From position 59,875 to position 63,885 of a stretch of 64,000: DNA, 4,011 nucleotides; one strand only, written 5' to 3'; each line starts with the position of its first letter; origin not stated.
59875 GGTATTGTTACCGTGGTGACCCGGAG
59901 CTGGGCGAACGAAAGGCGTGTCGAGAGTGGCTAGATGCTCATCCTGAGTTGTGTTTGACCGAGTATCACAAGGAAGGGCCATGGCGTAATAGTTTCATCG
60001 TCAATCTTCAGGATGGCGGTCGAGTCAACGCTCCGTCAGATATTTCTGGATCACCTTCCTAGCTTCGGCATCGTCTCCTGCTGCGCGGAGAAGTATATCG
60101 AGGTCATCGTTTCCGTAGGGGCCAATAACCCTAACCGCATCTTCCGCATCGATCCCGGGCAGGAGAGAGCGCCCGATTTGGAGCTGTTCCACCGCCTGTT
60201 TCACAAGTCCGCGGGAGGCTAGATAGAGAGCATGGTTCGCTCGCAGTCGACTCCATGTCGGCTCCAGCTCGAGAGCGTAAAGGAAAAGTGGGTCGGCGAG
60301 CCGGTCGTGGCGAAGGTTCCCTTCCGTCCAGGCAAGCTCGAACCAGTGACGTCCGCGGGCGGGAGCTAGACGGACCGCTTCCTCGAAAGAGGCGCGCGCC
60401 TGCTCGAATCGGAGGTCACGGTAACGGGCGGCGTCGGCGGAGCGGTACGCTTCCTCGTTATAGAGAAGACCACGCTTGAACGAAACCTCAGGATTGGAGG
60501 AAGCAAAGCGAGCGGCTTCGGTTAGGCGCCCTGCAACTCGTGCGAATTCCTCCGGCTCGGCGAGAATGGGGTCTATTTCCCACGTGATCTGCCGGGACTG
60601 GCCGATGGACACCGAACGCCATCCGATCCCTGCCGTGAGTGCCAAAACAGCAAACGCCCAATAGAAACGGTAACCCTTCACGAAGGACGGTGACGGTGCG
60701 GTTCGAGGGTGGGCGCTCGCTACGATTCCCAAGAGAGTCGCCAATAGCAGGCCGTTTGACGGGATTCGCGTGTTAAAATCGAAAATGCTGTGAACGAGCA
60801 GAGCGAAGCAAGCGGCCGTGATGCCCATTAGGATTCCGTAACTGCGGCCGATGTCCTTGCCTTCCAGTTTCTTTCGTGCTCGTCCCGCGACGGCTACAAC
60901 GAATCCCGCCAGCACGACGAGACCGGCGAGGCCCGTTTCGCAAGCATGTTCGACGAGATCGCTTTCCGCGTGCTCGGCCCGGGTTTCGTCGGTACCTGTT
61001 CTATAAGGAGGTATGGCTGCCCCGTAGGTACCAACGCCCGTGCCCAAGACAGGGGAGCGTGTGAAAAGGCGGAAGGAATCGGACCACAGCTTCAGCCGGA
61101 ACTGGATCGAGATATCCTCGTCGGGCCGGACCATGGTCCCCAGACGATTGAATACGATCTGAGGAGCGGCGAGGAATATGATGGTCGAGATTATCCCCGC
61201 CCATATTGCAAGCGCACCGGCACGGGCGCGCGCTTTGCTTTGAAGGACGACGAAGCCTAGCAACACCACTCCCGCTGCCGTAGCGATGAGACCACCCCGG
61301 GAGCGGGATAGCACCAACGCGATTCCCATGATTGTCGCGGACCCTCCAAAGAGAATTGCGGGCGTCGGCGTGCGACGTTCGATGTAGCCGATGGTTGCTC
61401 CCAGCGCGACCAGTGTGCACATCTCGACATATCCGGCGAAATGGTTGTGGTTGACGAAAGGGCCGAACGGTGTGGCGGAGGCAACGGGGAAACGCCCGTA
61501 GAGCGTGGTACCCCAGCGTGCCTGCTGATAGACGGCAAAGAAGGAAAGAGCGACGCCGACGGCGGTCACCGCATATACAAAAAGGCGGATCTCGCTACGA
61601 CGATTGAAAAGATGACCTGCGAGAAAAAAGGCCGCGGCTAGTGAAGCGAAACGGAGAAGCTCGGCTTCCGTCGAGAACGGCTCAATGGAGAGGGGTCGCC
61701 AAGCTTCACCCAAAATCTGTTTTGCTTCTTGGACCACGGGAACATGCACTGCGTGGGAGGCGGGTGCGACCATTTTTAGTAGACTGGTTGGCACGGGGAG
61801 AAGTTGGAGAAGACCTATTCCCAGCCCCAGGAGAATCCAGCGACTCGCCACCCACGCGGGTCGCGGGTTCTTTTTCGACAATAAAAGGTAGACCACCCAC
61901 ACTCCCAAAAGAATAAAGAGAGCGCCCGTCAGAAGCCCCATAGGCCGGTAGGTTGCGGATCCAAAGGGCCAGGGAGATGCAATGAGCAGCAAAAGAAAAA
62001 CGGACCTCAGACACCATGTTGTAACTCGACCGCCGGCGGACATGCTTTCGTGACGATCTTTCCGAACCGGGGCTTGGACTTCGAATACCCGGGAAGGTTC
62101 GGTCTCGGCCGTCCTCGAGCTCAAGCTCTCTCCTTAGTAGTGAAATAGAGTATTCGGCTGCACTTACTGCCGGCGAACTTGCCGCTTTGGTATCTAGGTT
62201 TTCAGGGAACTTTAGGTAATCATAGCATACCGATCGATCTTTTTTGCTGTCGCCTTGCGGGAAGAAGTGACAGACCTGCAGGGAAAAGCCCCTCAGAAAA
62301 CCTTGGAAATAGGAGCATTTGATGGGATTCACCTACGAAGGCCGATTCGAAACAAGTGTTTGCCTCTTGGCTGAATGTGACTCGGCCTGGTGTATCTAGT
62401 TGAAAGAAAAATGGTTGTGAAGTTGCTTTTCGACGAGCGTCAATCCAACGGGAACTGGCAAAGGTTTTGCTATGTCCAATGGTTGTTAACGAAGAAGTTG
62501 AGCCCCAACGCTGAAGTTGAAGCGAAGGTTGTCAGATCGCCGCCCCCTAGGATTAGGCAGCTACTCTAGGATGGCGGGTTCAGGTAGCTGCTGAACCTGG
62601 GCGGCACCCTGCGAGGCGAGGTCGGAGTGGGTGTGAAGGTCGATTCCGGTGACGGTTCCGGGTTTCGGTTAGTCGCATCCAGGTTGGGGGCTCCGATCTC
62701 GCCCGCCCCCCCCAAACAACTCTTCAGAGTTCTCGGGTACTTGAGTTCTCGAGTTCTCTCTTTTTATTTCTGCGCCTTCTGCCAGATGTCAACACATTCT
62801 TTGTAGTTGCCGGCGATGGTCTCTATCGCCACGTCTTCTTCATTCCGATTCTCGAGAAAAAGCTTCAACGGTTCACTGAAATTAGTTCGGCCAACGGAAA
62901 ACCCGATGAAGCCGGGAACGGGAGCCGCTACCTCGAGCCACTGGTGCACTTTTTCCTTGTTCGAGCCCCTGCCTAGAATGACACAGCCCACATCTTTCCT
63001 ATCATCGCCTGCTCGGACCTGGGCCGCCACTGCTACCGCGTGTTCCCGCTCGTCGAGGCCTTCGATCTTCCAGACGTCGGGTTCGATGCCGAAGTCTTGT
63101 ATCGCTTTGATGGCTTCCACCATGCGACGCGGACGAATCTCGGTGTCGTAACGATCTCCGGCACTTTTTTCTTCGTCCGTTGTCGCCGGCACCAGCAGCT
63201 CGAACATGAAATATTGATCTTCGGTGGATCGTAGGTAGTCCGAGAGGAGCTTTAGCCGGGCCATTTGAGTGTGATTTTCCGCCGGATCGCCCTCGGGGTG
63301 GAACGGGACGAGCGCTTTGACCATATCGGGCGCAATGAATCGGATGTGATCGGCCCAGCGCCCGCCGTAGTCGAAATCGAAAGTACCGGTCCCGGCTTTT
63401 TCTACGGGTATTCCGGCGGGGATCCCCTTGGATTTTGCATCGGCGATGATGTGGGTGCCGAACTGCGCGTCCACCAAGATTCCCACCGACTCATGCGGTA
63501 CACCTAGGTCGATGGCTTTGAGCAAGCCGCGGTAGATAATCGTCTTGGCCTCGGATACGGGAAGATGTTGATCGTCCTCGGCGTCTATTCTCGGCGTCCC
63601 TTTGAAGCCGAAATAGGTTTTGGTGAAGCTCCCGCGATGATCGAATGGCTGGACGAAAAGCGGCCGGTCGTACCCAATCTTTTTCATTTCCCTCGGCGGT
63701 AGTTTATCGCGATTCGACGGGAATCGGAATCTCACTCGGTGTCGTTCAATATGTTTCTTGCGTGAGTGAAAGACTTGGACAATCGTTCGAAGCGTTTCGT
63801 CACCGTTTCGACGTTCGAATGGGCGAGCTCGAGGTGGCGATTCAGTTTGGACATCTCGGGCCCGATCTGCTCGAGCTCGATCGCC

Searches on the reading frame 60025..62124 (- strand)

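Call 7: search_protein_families(library=pfam, proteins=[window:60025-62124:-], max_evalue=0.001)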
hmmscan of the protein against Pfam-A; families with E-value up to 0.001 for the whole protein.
window:60025-62124:- (699 aa): 1 family
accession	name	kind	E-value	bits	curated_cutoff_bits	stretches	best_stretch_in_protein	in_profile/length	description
PF04932.20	Wzy_C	-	4.3e-23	82.2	31.7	1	264-405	4-148/149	O-Antigen ligase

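Call 69: search_protein_families(library=ncbifam, proteins=[window:60025-62124:-], max_evalue=0.01)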
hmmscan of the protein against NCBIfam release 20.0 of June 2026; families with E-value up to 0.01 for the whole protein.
window:60025-62124:- (699 aa): 3 families
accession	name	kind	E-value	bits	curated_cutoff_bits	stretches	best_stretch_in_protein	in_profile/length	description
TIGR00947.1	2A73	equivalog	2.7e-14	53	366.4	1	147-470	87-421/425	IctB family putative bicarbonate transporter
TIGR03097.1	PEP_O_lig_1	hypoth_equivalog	6.5e-09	35.1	188.1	1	241-404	180-336/408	putative O-glycosylation ligase, exosortase A system-associated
TIGR02521.1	type_IV_pilW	equivalog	0.004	16.7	154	1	572-649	46-123/234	type IV pilus biogenesis/stability protein PilW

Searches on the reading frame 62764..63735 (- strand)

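Call 68: search_protein_families(library=pfam, proteins=[window:62764-63735:-], max_evalue=0.01)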
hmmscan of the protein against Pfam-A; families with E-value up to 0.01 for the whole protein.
window:62764-63735:- (323 aa): 1 family
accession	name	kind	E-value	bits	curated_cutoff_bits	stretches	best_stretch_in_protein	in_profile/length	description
PF09863.15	DUF2090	-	9.8e-31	107.4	27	1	60-321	62-309/310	Uncharacterized protein conserved in bacteria (DUF2090)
